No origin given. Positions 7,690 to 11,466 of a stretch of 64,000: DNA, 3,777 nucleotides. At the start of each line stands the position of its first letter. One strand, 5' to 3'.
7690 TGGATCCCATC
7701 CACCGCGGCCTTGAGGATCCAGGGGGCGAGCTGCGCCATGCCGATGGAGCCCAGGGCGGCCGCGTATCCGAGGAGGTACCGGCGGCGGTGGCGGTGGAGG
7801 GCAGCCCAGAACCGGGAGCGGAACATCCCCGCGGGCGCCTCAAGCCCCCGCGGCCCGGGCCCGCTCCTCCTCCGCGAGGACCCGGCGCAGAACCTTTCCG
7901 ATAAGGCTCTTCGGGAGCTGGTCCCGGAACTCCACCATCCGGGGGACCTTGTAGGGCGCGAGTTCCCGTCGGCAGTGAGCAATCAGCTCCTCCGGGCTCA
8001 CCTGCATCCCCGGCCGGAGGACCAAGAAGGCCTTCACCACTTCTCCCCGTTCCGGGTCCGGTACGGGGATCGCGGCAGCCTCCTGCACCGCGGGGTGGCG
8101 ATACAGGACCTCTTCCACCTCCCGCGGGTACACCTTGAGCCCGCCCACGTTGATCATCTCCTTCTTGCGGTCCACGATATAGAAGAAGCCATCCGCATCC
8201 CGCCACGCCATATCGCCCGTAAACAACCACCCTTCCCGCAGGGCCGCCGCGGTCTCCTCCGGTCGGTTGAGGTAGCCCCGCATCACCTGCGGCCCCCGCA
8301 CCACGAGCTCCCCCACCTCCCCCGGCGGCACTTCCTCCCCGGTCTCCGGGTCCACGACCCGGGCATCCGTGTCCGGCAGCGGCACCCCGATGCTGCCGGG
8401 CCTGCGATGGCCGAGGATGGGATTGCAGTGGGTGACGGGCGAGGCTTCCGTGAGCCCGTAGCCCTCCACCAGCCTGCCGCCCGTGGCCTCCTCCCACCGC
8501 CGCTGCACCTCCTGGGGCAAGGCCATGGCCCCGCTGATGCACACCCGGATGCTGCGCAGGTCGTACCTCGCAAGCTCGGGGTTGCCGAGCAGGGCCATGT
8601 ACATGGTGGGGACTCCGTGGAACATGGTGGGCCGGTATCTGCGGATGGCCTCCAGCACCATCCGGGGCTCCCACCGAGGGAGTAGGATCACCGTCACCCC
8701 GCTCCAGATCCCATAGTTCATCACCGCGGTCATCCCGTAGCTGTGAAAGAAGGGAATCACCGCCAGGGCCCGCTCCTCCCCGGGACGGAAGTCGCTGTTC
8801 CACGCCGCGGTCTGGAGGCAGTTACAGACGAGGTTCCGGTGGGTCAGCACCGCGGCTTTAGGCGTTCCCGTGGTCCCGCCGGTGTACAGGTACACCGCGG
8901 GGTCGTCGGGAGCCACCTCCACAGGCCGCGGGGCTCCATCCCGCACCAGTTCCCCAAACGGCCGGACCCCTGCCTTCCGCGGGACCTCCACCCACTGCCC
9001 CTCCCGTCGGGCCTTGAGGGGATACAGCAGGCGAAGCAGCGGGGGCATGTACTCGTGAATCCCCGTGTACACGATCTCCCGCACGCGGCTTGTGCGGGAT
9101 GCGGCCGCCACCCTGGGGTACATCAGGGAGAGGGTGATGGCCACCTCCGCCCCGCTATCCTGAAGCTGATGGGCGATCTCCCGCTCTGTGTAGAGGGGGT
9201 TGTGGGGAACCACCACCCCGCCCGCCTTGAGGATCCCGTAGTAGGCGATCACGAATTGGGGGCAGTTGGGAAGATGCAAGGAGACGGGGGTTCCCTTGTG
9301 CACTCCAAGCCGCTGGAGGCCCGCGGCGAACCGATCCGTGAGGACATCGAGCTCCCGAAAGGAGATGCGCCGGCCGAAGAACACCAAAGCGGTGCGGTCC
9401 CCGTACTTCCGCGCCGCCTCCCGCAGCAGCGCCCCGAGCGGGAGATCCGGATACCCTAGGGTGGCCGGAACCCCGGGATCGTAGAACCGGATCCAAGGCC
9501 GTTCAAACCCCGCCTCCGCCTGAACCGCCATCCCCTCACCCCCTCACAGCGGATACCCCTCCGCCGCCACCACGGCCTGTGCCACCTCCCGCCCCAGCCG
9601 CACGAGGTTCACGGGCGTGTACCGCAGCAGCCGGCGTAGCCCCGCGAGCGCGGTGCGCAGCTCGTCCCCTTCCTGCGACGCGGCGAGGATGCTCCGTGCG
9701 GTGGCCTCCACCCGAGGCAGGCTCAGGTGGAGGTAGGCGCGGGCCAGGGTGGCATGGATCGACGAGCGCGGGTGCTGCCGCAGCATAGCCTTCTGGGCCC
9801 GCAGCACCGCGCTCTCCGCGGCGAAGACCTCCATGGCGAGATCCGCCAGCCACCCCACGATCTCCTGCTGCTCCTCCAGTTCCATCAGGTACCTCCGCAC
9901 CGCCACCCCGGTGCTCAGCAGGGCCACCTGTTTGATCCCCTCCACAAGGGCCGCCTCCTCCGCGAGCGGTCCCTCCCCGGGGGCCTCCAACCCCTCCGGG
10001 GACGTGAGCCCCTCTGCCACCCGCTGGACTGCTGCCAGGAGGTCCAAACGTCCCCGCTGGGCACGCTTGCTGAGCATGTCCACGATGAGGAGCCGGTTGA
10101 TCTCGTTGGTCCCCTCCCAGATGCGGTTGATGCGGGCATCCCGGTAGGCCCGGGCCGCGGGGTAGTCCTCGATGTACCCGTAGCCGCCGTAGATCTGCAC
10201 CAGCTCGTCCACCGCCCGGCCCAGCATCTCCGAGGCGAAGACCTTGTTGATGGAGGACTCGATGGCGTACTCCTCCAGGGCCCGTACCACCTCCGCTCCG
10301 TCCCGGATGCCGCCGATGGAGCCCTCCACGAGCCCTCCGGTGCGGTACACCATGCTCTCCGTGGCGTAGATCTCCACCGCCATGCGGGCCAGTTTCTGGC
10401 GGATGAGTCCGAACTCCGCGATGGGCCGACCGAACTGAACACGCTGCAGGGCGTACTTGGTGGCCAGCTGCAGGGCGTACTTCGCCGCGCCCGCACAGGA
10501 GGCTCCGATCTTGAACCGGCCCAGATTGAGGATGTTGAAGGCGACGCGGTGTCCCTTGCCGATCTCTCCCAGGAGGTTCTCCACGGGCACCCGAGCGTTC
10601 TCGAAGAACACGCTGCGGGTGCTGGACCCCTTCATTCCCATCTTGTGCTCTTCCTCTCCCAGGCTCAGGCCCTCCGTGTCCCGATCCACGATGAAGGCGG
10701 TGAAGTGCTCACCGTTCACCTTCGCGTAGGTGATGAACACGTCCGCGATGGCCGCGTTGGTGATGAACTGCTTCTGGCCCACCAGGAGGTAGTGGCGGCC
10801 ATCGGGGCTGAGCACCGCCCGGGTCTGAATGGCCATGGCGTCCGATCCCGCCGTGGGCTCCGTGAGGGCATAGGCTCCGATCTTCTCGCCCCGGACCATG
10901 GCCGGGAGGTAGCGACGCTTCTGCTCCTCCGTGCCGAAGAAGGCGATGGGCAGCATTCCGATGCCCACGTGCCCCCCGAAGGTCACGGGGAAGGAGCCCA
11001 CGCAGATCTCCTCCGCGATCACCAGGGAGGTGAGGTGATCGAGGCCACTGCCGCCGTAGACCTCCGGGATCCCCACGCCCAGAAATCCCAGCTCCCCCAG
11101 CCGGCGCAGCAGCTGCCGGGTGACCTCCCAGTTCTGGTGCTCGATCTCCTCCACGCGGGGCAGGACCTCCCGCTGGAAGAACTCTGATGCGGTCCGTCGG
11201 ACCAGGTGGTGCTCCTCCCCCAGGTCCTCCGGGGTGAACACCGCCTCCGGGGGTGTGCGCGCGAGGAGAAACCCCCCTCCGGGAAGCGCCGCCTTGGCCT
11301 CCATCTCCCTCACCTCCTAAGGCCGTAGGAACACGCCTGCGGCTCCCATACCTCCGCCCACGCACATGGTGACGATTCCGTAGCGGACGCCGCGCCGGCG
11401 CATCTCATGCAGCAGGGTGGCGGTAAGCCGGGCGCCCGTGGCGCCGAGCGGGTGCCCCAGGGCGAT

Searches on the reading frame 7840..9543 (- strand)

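Call 71: search_protein_families(library=pfam, proteins=[window:7840-9543:-], max_evalue=0.0001)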
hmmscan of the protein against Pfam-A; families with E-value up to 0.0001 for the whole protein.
window:7840-9543:- (567 aa): 2 families
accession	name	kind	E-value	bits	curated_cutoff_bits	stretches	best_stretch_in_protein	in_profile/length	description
PF00501.34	AMP-binding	-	6.9e-110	367.9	29.9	1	40-425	1-384/384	AMP-binding enzyme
PF13193.12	AMP-binding_C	-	4.6e-23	82.4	24.5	1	475-550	1-76/76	AMP-binding enzyme C-terminal domain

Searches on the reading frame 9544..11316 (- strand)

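Call 71: search_protein_families(library=pfam, proteins=[window:9544-11316:-], max_evalue=0.0001)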
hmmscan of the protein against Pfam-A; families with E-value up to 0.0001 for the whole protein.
window:9544-11316:- (590 aa): 7 families
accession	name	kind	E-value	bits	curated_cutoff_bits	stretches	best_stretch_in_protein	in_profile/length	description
PF00441.29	Acyl-CoA_dh_1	-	1.1e-39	136.3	22.4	1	253-413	1-147/150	Acyl-CoA dehydrogenase, C-terminal domain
PF02771.21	Acyl-CoA_dh_N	-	1e-33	116.5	22.9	1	34-144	2-113/113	Acyl-CoA dehydrogenase, N-terminal domain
PF21263.2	Acyl-CoA-dh_C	-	1.1e-29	103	27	1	461-562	2-96/96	Acyl-CoA dehydrogenase, C-terminal domain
PF02770.24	Acyl-CoA_dh_M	-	2.5e-25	88.9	33.3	1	148-240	1-96/97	Acyl-CoA dehydrogenase, middle domain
PF08028.16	Acyl-CoA_dh_2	-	1.1e-17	65.1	22.7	1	270-404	3-133/134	Acyl-CoA dehydrogenase, C-terminal domain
PF22924.1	ACOX_C_alpha1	-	9.3e-08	32.5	27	1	265-406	6-159/169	Acyl-CoA oxidase, C-alpha1 domain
PF21343.2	ACAD9-ACADV_C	-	1.2e-06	29.2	27.8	0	473-548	25-100/120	ACAD9/ACADV, C-terminal domain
